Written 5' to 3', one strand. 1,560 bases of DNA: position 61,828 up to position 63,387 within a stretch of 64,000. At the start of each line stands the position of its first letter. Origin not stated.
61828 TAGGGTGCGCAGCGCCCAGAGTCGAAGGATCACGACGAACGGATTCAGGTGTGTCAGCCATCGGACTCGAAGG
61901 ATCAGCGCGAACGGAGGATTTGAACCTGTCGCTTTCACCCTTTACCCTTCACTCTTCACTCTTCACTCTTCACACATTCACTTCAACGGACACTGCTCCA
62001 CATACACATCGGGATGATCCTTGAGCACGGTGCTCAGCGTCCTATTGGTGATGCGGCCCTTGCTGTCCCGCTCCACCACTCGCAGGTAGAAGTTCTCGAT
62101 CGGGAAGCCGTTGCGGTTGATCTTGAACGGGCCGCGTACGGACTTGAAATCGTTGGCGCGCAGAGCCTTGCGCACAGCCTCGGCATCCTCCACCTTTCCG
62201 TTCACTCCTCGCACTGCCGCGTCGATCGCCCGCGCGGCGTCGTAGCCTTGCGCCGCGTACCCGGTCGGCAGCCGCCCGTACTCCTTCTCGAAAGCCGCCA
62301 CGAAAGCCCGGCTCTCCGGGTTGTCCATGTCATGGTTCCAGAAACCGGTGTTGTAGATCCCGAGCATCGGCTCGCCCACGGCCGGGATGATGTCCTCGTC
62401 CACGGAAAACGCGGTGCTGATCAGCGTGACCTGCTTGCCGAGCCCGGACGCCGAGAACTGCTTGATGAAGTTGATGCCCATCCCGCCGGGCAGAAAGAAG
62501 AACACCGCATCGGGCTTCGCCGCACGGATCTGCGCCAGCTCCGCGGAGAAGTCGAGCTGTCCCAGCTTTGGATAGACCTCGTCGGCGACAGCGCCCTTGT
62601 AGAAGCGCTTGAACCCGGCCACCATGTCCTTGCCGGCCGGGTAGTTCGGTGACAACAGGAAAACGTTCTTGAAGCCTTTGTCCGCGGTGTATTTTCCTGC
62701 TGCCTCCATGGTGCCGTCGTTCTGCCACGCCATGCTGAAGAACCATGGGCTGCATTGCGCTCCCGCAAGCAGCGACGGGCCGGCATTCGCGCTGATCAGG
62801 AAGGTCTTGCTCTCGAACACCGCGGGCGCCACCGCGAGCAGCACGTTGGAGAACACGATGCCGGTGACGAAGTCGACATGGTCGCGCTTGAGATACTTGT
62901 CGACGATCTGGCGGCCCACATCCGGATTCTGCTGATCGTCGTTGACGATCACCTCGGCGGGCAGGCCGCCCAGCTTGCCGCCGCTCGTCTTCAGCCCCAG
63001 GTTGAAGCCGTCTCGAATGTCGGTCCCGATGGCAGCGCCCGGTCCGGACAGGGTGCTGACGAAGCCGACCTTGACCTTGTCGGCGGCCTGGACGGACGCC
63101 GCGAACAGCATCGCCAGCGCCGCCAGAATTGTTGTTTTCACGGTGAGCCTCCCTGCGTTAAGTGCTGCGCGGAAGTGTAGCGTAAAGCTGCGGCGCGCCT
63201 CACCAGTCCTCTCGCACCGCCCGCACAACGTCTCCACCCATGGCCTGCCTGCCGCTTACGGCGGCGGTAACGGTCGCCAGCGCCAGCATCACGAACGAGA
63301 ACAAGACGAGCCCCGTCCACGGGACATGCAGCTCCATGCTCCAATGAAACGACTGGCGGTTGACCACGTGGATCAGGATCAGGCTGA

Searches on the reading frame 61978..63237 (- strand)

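Call 84: search_protein_families(library=pfam, proteins=[window:61978-63237:-], max_evalue=0.00001)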
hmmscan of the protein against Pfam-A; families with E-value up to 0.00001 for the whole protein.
window:61978-63237:- (419 aa): 3 families
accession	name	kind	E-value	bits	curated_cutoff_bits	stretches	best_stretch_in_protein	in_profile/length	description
PF13458.12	Peripla_BP_6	-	1.9e-81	274.9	31.7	1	54-391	1-341/343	Periplasmic binding protein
PF13433.12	Peripla_BP_5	-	1.2e-20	74.4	27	1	55-385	1-333/363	Periplasmic binding protein domain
PF01094.35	ANF_receptor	-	2.8e-07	30.4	25.4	1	87-380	18-341/353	Receptor family ligand binding region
